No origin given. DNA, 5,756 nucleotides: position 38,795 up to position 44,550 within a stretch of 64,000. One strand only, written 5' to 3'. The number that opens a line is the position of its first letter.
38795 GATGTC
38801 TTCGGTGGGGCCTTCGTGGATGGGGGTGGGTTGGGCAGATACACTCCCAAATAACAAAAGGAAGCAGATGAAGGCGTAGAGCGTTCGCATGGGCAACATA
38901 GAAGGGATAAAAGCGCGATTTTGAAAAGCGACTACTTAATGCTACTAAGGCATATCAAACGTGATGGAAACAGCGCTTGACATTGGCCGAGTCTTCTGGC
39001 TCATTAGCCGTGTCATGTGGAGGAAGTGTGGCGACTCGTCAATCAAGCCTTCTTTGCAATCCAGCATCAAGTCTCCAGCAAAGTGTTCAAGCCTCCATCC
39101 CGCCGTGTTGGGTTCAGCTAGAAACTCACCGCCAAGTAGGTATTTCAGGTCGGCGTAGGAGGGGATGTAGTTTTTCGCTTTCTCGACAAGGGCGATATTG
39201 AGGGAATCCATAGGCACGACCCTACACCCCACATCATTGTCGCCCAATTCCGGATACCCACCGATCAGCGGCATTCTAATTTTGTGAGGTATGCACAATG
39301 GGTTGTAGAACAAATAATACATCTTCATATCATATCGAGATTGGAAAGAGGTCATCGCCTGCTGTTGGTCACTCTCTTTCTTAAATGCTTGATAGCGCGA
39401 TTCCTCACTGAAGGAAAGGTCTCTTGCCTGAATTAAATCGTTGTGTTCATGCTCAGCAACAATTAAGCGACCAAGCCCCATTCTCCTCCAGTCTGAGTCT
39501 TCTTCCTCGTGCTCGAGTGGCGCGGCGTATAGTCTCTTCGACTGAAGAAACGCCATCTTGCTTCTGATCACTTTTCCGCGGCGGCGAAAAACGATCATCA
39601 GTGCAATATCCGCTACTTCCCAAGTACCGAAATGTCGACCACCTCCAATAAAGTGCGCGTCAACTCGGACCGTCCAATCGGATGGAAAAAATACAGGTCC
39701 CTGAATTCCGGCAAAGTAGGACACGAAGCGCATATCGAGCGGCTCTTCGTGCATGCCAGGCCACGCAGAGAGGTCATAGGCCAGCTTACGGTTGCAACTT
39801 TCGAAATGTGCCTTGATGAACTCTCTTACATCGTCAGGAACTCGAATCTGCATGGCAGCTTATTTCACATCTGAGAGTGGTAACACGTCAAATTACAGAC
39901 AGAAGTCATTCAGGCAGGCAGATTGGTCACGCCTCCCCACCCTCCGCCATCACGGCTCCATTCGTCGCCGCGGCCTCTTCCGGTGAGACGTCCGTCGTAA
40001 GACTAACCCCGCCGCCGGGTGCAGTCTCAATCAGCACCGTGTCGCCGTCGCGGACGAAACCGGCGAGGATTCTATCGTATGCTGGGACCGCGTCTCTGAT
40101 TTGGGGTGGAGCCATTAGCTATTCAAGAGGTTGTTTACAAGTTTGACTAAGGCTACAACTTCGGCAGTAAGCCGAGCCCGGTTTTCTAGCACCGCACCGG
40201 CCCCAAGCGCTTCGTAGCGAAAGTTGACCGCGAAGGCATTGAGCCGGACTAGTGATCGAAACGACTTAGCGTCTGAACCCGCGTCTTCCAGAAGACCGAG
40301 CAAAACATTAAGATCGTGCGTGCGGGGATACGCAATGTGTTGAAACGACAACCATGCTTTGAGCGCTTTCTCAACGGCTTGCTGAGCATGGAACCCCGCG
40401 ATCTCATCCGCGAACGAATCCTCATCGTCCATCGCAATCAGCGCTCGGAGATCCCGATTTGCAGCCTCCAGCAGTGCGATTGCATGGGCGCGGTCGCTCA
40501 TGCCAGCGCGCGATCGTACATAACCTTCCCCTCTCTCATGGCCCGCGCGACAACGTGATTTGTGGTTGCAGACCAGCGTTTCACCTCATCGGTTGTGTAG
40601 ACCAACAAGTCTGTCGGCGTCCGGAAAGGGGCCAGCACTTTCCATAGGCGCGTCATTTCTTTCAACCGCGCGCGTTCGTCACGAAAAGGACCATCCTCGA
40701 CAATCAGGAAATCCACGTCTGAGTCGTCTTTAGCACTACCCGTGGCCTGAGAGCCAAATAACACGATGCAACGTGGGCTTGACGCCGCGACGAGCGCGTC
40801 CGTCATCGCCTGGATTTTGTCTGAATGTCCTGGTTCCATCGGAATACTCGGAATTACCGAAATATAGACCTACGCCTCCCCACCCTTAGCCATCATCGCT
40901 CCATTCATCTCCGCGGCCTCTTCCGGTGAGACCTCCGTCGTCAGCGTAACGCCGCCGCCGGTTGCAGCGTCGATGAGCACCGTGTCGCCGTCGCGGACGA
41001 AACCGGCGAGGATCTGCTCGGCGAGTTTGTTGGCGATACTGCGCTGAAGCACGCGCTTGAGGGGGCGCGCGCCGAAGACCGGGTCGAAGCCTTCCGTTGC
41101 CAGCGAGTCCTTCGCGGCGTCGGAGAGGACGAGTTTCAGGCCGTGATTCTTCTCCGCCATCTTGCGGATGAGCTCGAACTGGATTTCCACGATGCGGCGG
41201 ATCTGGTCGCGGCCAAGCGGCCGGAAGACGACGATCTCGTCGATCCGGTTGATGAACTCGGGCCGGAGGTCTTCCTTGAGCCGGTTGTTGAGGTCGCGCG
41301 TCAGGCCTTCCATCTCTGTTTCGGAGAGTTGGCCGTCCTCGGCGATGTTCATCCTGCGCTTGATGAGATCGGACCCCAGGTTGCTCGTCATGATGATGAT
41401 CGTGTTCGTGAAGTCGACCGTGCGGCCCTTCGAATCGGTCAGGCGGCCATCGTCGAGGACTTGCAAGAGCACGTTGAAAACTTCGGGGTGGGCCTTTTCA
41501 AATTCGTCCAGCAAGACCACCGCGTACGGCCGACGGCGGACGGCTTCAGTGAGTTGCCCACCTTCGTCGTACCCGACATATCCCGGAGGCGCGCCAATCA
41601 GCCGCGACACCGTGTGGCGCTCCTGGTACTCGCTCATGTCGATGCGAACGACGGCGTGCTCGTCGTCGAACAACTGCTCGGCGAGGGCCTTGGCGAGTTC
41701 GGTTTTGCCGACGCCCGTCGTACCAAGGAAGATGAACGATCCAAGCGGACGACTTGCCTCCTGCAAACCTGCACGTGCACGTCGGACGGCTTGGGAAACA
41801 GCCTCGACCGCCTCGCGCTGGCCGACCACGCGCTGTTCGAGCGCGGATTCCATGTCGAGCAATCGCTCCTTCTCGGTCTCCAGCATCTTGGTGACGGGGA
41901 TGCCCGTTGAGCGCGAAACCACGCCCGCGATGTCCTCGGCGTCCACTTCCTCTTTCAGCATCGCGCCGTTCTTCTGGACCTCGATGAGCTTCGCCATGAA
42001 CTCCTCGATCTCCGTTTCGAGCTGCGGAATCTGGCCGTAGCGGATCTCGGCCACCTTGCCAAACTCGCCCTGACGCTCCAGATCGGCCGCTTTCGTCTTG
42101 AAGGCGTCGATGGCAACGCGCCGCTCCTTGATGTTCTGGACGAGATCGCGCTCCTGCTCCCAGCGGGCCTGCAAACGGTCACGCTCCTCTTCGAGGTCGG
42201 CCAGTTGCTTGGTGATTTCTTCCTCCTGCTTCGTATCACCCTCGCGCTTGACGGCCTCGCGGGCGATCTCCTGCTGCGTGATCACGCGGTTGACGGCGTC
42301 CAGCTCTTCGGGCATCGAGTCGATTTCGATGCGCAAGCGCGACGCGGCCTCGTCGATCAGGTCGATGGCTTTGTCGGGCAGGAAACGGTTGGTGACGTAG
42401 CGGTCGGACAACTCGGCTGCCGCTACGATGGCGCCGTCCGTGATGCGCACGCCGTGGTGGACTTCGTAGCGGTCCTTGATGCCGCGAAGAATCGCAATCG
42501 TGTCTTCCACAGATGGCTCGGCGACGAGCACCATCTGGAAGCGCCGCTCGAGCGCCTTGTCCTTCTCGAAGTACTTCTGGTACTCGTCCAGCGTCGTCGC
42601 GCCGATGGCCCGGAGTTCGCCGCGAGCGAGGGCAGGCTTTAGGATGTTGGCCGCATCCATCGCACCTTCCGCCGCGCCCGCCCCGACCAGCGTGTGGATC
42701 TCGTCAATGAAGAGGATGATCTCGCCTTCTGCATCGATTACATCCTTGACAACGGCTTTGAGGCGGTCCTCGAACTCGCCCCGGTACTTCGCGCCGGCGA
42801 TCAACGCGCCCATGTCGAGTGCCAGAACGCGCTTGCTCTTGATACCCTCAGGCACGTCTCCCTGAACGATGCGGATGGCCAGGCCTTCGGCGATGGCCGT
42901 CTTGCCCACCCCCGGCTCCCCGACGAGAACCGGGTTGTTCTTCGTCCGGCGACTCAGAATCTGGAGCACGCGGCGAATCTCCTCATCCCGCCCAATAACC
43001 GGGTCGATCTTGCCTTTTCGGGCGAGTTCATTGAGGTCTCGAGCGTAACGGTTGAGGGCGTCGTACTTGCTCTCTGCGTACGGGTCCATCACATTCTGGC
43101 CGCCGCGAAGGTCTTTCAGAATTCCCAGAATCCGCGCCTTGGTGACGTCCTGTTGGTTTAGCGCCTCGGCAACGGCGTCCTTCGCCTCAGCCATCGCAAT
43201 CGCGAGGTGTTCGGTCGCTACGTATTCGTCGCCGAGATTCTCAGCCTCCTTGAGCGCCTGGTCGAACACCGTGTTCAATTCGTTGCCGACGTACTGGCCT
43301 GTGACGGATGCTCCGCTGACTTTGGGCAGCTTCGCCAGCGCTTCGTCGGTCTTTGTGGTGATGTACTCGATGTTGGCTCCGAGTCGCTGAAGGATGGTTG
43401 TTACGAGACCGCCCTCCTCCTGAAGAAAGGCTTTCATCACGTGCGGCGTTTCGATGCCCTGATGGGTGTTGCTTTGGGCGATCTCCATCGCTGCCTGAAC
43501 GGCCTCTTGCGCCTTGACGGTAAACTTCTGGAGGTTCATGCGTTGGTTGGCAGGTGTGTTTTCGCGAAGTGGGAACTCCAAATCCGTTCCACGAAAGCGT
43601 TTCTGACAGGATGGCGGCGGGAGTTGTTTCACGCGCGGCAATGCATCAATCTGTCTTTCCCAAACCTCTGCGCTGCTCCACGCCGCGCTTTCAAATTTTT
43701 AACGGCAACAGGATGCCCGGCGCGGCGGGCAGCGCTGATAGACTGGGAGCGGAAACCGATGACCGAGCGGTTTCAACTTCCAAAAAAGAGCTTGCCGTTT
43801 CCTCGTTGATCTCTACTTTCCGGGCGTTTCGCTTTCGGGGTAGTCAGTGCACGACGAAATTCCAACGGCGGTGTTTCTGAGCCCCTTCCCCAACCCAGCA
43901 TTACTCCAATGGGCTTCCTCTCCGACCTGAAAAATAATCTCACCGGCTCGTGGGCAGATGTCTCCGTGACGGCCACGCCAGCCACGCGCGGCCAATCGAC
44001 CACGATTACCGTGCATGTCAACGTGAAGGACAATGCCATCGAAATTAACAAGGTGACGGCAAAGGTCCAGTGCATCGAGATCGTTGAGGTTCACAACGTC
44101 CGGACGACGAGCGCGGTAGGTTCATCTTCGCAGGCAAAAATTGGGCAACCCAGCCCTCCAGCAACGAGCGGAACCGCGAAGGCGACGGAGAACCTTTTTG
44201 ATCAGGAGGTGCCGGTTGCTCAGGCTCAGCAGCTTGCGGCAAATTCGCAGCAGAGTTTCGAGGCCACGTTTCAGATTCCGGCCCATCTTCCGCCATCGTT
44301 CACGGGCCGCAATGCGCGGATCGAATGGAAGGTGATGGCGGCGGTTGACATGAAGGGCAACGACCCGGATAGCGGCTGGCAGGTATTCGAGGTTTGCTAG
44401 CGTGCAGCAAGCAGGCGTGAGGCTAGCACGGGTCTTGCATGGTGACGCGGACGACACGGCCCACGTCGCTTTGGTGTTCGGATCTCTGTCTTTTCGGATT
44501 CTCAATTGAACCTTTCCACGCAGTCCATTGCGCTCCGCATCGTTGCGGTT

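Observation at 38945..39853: AT-richer orphan 302-aa ORF with a nuclease-like motif beside the TA cassette: candidate uncharacterised defence or accessory gene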

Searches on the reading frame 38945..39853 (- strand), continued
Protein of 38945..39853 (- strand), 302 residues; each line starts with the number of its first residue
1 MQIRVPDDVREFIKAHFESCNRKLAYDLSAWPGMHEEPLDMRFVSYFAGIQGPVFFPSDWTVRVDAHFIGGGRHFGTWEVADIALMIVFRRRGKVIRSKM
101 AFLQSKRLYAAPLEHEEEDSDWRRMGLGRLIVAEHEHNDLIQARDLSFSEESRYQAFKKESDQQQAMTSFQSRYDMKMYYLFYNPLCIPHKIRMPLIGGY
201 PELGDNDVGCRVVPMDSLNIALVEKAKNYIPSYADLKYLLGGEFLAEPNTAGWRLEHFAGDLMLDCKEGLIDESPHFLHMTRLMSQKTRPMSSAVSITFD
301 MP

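Call 84: fold_search(model_id=the predicted structure, library=pdb)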
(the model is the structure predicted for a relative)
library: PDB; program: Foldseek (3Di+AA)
matches with E <= 10: 192; with E <= 0.001: 0
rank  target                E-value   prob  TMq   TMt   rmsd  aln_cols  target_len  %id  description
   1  1gef_B                6.8e-01  0.08  0.14  0.32  14.6       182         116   10  Crystal structure of the archaeal holliday junction resolvase HJC (released 2001-03-21)
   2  2eo0_A                9.2e-01  0.16  0.23  0.47  12.3       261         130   10  Crystal Structure of Holliday Junction Resolvase ST1444 (released 2007-10-02)
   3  3mru_A                9.2e-01  0.05  0.10  0.07  16.3        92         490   13  Crystal Structure of Aminoacylhistidine Dipeptidase from Vibrio alginolyticus (released 2010-09-01)
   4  2gre_C                9.2e-01  0.03  0.13  0.13  18.4       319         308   10  Crystal structure of Deblocking aminopeptidase from Bacillus cereus (released 2006-05-23)
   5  2eo0_B                1.5e+00  0.16  0.27  0.57   7.9       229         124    8  Crystal Structure of Holliday Junction Resolvase ST1444 (released 2007-10-02)
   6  9dd0_D                1.6e+00  0.06  0.10  0.20  13.0        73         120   11  Designed allosteric facilitated dissociation switch AS1 in complex state TH with methylated lysines, crystal #2 (released 2025-08-20)
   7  2wj0_A                1.6e+00  0.06  0.15  0.34  15.4       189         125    8  Crystal structures of Holliday junction resolvases from Archaeoglobus fulgidus bound to DNA substrate (released 2009-05-26)
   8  1gef_A                1.7e+00  0.06  0.14  0.32  14.5       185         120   10  Crystal structure of the archaeal holliday junction resolvase HJC (released 2001-03-21)
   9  3nro_A                1.8e+00  0.01  0.10  0.10  18.6       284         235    8  Crystal Structure of putative transcriptional factor Lmo1026 from Listeria monocytogenes (FRAGMENT 52-321), Northeast  (released 2010-08-04)
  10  2wcw_D                1.9e+00  0.14  0.24  0.51   9.0       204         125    6  1.6A resolution structure of Archaeoglobus fulgidus Hjc, a Holliday junction resolvase from an archaeal hyperthermophi (released 2009-03-24)
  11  2gre_O                2.0e+00  0.03  0.09  0.09  18.0       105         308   11  Crystal structure of Deblocking aminopeptidase from Bacillus cereus (released 2006-05-23)
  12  4oe6_B                2.0e+00  0.02  0.08  0.05  14.1       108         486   10  Crystal Structure of Yeast ALDH4A1 (released 2014-02-19)
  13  2qyv_A                2.2e+00  0.03  0.10  0.07  18.7        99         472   12  Crystal structure of putative Xaa-His dipeptidase (YP_718209.1) from Haemophilus somnus 129PT at 2.11 A resolution (released 2007-08-28)
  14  5vo3                  2.2e+00  0.03  0.10  0.09  17.2        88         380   18  Crystal structure of DapE in complex with the products (succinic acid and diaminopimelic acid) (released 2018-07-25)
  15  2wcw_B                2.3e+00  0.11  0.21  0.47  10.3       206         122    8  1.6A resolution structure of Archaeoglobus fulgidus Hjc, a Holliday junction resolvase from an archaeal hyperthermophi (released 2009-03-24)
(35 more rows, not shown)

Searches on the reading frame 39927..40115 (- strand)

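Call 3: search_protein_families(library=pfam, proteins=[window:39927-40115:-], max_evalue=1)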
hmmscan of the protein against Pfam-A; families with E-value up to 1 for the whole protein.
window:39927-40115:- (62 aa): 1 family
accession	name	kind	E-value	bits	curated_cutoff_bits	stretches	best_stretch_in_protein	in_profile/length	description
PF21502.2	Obc1_cap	-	0.24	11.7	27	1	9-32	98-121/179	Oxalate biosynthetic component 1, cap domain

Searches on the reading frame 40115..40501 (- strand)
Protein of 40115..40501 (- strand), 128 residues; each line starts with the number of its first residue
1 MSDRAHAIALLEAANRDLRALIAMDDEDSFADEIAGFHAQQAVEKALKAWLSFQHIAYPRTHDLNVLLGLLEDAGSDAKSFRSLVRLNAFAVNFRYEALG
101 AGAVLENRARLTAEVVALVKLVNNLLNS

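Call 3: search_protein_families(library=pfam, proteins=[window:40115-40501:-], max_evalue=1)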
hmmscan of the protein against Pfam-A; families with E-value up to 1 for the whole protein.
window:40115-40501:- (128 aa): 1 family
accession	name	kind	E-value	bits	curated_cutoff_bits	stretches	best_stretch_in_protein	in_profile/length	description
PF05168.19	HEPN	-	1.5e-15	57.8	22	1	10-102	4-95/117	HEPN domain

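Call 4: search_protein_families(library=padloc, proteins=[window:40115-40501:-], max_evalue=1)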
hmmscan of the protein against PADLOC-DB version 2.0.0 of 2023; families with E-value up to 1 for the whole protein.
window:40115-40501:- (128 aa): 0 families

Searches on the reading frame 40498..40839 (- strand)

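Call 3: search_protein_families(library=pfam, proteins=[window:40498-40839:-], max_evalue=1)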
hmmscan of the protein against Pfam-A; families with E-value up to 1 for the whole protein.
window:40498-40839:- (113 aa): 3 families
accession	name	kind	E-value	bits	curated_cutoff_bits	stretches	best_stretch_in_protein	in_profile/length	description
PF01909.29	NTP_transf_2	-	6.3e-09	36.5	21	1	25-70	17-65/93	Nucleotidyltransferase domain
PF18765.7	Polbeta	-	1.3e-08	35.3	26.9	1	17-110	8-90/93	Polymerase beta, Nucleotidyltransferase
PF22600.2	MTPAP-like_central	-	0.0002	21.9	27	1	9-69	29-87/139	Poly(A) RNA polymerase, mitochondrial-like, central palm domain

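Call 4: search_protein_families(library=padloc, proteins=[window:40498-40839:-], max_evalue=1)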
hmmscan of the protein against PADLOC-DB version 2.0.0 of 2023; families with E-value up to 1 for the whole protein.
window:40498-40839:- (113 aa): 10 families
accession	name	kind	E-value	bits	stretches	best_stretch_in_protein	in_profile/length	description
PDLC04903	PDC-S09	-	6e-10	37.4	1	24-106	28-107/108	-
PDLC04368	PDC-M05A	-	1.5e-06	26.1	1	22-106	107-186/201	-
PDLC04902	PDC-S09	-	2.3e-06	25.8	1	16-50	15-49/97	-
PDLC04907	PDC-S09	-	3e-06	25.4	1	6-57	11-62/114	-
PDLC04904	PDC-S09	-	7.2e-06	24.2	1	20-47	23-50/104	-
PDLC04906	PDC-S09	-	8.8e-06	24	1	25-69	27-67/98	-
PDLC04905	PDC-S09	-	9.9e-05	20.6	1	14-49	13-49/101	-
PDLC04372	PDC-M05A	-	0.00067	18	1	13-107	66-156/167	-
PDLC04778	PDC-M70A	-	0.0024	15.2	1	10-68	37-91/355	-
PDLC04369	PDC-M05A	-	0.0027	15.4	1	23-49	104-130/201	-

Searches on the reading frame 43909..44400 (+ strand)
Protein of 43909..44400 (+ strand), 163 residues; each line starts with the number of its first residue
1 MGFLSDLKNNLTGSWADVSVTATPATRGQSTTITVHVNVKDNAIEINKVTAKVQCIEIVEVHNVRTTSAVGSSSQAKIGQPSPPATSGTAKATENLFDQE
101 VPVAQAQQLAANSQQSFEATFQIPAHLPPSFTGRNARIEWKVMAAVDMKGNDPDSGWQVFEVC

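Call 72: search_protein_families(library=pfam, proteins=[window:43909-44400:+], max_evalue=0.001)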
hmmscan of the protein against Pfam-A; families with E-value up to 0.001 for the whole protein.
window:43909-44400:+ (163 aa): 4 families
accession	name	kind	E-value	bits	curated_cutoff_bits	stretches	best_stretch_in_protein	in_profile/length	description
PF08737.15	Rgp1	-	1.7e-06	28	31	1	108-143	104-139/415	Rgp1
PF02752.27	Arrestin_C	-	3.9e-06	27.7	27.7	1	28-149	19-116/137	Arrestin (or S-antigen), C-terminal domain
PF00339.34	Arrestin_N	-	4.3e-05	24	24.9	1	41-161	27-140/148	Arrestin (or S-antigen), N-terminal domain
PF07070.16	Spo0M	-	0.00096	19.2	23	0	19-148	18-126/213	SpoOM protein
